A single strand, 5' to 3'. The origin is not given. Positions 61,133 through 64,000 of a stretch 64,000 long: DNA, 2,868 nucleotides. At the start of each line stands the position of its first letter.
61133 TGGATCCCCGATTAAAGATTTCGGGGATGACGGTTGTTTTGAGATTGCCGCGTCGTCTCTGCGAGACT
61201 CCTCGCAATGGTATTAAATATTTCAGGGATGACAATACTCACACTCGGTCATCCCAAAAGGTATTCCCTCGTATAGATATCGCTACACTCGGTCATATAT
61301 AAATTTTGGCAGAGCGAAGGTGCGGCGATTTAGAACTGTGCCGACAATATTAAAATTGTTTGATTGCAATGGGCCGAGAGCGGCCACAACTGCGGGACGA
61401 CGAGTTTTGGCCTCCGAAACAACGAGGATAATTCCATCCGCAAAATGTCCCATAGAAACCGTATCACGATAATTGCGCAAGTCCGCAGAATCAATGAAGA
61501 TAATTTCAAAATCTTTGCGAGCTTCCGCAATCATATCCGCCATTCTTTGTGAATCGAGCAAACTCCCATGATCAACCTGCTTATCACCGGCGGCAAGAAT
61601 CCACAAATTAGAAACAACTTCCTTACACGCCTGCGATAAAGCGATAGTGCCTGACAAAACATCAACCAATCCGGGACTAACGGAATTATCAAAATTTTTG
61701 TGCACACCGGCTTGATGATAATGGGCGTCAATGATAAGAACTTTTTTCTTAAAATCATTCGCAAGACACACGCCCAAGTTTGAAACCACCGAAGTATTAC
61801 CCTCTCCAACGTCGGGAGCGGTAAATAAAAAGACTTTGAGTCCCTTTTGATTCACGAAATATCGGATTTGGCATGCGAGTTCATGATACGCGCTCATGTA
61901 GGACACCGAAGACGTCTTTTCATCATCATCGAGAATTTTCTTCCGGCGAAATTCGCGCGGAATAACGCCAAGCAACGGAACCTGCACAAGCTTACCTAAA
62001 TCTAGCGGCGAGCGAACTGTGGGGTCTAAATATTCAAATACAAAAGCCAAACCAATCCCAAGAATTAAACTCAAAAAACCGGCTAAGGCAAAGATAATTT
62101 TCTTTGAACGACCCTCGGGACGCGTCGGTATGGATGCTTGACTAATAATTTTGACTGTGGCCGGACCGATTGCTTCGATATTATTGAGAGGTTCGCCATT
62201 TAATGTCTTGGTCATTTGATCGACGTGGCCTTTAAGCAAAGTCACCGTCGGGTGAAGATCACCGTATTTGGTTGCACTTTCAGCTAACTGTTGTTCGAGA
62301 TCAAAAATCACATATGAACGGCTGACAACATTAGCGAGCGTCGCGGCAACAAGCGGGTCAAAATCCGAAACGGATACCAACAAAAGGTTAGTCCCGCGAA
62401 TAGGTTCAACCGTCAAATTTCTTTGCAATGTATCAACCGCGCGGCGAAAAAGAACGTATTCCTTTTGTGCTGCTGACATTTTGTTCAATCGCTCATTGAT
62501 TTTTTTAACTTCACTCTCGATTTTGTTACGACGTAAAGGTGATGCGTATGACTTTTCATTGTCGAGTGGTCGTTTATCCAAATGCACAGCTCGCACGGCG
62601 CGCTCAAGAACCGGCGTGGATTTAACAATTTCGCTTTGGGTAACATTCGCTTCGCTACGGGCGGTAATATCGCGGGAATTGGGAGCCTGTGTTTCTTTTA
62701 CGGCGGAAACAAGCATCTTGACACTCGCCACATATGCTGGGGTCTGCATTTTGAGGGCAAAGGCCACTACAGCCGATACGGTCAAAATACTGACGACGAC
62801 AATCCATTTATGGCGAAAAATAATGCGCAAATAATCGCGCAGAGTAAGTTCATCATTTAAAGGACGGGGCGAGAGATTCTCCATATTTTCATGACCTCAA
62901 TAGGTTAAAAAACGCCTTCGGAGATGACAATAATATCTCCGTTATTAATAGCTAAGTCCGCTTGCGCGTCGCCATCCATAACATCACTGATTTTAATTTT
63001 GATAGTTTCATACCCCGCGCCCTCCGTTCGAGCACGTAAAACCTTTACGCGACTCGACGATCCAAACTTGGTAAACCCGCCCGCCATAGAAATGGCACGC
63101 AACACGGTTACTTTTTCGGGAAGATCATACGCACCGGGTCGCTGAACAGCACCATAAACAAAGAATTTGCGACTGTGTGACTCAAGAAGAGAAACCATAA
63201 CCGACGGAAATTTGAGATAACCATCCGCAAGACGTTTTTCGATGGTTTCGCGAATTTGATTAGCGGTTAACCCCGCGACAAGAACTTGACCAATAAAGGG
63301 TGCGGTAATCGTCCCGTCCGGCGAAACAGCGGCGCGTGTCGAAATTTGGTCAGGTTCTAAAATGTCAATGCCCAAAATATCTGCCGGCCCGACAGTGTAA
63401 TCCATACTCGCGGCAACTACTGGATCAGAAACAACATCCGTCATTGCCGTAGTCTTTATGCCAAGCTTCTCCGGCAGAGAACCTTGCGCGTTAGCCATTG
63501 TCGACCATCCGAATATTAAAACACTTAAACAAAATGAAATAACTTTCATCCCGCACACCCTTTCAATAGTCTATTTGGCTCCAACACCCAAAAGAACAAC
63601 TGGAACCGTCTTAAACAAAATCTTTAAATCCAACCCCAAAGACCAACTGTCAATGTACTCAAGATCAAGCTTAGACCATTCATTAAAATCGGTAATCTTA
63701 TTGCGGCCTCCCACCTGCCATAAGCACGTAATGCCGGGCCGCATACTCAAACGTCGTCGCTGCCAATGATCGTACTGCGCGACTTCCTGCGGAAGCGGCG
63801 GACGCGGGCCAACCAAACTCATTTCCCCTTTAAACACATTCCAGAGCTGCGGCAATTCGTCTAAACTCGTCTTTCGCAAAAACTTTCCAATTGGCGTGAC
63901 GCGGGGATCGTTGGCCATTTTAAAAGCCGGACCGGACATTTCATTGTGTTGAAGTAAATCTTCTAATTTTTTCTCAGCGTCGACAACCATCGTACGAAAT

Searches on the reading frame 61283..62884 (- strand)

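Call 18: search_protein_families(library=pfam, proteins=[window:61283-62884:-], max_evalue=0.001)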
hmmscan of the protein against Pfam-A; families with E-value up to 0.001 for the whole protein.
window:61283-62884:- (533 aa): 3 families
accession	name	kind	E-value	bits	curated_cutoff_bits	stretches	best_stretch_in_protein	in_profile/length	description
PF02706.20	Wzz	-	6.6e-08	33.2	25.5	1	11-98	1-89/91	Chain length determinant protein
PF13807.11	GNVR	-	6.2e-05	23.3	27.7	1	233-282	30-79/82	G-rich domain on putative tyrosine kinase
PF13614.12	AAA_31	-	0.00053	20.4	27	0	360-488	12-146/177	AAA domain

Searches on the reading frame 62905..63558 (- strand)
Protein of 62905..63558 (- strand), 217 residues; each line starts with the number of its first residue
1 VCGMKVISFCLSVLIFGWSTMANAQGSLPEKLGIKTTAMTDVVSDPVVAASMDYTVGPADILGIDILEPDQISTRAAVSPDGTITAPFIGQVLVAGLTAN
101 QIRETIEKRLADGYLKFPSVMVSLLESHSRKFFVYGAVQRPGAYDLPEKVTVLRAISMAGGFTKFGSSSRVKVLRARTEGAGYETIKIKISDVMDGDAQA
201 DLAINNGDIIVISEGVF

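Call 18: search_protein_families(library=pfam, proteins=[window:62905-63558:-], max_evalue=0.001)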
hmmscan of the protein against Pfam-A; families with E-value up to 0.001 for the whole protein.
window:62905-63558:- (217 aa): 3 families
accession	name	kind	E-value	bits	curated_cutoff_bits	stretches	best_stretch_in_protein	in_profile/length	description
PF02563.21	Poly_export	-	1.4e-19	70.4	28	1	50-124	3-76/77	Polysaccharide biosynthesis/export protein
PF10531.15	SLBB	-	6e-13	48.8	27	1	131-180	1-49/55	SLBB domain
PF22461.2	SLBB_2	-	2e-08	34.7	27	1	131-212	2-79/79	SLBB domain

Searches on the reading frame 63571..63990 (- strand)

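Call 18: search_protein_families(library=pfam, proteins=[window:63571-63990:-], max_evalue=0.001)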
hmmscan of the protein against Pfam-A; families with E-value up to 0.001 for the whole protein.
window:63571-63990:- (139 aa): 1 family
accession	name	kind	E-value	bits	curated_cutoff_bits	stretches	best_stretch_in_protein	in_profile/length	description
PF02397.22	Bac_transf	-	2.3e-48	164.5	27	1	1-133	57-178/179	Bacterial sugar transferase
